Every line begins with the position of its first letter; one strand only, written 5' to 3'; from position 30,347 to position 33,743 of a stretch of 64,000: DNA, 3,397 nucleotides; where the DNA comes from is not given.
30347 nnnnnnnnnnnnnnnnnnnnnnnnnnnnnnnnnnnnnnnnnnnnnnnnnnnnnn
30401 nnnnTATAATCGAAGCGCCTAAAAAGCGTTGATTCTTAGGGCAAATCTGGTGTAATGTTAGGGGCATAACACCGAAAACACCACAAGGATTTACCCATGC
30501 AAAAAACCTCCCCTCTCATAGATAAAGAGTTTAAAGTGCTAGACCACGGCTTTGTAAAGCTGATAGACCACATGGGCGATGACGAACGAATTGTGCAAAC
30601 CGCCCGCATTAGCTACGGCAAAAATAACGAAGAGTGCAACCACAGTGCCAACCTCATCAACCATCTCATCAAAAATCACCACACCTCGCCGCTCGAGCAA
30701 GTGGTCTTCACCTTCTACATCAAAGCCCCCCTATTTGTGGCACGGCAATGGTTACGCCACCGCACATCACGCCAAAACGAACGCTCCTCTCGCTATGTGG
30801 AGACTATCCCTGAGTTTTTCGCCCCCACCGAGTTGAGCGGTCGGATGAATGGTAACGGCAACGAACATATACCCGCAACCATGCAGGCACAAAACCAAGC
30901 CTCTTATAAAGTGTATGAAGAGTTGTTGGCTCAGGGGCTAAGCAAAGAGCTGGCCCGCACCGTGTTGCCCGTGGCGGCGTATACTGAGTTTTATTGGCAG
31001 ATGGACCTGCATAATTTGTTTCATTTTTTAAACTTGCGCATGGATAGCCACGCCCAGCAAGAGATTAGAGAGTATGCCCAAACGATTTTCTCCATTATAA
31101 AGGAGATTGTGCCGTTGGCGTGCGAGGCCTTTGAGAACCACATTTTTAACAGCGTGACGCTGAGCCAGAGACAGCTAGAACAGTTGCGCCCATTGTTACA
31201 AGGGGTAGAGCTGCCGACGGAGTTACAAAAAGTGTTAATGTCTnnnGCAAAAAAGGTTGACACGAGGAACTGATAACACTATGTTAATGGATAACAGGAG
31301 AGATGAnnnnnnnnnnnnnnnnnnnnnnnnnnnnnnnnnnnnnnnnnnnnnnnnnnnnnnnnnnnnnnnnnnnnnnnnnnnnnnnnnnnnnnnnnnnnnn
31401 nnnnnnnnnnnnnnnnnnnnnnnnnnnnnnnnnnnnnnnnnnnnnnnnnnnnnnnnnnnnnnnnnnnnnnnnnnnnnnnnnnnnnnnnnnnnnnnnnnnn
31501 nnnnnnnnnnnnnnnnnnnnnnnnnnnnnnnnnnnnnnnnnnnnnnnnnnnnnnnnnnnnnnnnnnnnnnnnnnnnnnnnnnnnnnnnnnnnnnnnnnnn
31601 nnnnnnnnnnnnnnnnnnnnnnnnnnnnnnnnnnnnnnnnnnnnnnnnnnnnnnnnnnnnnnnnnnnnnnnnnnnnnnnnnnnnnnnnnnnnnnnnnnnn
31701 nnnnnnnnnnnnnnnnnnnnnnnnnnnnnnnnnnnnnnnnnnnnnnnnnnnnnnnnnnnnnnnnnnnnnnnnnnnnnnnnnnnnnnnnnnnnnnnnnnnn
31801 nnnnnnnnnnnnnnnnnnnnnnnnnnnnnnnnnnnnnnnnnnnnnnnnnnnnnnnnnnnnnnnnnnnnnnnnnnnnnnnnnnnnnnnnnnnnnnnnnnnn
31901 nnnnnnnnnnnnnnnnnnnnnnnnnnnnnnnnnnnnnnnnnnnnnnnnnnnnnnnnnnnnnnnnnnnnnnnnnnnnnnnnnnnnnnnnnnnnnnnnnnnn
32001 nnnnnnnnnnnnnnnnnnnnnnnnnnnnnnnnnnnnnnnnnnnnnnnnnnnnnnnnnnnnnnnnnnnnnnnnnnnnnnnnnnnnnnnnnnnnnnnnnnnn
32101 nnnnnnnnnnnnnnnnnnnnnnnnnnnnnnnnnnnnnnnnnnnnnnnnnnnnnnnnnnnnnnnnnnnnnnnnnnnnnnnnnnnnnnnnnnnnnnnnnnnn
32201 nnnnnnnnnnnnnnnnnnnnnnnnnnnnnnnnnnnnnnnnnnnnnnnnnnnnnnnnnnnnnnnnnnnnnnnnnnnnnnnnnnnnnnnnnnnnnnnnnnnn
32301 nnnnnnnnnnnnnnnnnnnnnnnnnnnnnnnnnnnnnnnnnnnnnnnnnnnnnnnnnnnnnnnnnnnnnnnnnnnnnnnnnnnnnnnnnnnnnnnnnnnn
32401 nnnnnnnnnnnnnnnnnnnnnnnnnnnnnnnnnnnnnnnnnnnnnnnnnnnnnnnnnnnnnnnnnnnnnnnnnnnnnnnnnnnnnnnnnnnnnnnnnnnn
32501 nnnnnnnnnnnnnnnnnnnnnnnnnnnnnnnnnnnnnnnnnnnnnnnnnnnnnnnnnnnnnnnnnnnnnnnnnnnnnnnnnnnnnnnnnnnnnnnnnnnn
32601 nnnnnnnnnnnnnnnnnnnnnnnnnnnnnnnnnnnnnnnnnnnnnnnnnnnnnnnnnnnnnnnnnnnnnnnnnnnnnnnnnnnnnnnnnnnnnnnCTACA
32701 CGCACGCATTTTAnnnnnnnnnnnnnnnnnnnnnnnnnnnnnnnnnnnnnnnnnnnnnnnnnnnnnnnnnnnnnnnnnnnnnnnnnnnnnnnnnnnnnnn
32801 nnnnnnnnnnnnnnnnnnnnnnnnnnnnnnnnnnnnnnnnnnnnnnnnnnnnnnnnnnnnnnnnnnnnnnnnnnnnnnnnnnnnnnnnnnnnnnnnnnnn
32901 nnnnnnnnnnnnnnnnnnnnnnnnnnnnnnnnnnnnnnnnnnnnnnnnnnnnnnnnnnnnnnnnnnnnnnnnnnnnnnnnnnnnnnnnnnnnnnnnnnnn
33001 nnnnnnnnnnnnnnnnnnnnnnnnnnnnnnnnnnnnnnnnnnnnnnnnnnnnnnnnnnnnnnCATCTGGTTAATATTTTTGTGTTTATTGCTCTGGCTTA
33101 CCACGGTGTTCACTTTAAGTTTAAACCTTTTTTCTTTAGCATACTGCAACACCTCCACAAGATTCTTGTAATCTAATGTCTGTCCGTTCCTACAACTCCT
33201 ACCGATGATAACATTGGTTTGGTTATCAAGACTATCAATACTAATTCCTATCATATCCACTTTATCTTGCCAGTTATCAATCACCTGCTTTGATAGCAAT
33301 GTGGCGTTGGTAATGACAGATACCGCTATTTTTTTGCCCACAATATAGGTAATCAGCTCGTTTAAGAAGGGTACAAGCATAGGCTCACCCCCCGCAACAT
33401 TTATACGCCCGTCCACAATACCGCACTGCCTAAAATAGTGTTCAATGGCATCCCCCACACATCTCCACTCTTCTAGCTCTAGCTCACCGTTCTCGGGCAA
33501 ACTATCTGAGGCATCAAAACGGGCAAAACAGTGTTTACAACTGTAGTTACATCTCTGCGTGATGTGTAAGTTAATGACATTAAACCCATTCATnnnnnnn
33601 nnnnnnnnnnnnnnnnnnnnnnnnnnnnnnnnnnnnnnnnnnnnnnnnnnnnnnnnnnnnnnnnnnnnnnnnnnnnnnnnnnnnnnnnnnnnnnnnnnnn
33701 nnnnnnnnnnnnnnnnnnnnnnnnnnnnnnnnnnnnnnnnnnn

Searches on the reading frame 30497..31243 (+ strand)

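Call 24: search_protein_families(library=pfam, proteins=[window:30497-31243:+])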
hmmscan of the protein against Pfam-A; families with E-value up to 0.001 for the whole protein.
window:30497-31243:+ (249 aa): 1 family
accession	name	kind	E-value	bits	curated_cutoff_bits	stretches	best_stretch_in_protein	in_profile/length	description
PF02511.20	Thy1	-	1.9e-57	194.6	24.8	1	21-206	1-190/191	Thymidylate synthase complementing protein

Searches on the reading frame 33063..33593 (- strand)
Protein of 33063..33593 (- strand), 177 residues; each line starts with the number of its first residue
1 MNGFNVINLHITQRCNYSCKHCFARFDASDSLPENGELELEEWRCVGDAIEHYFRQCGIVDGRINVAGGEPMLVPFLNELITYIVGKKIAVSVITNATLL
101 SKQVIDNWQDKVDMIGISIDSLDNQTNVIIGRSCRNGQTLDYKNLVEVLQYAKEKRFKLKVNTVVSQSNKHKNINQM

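Call 24: search_protein_families(library=pfam, proteins=[window:33063-33593:-])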
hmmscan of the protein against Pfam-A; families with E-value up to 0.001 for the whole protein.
window:33063-33593:- (177 aa): 1 family
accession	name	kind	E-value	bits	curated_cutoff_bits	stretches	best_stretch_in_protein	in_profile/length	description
PF04055.27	Radical_SAM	-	6.6e-15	56.1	29.5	1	11-165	3-150/166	Radical SAM superfamily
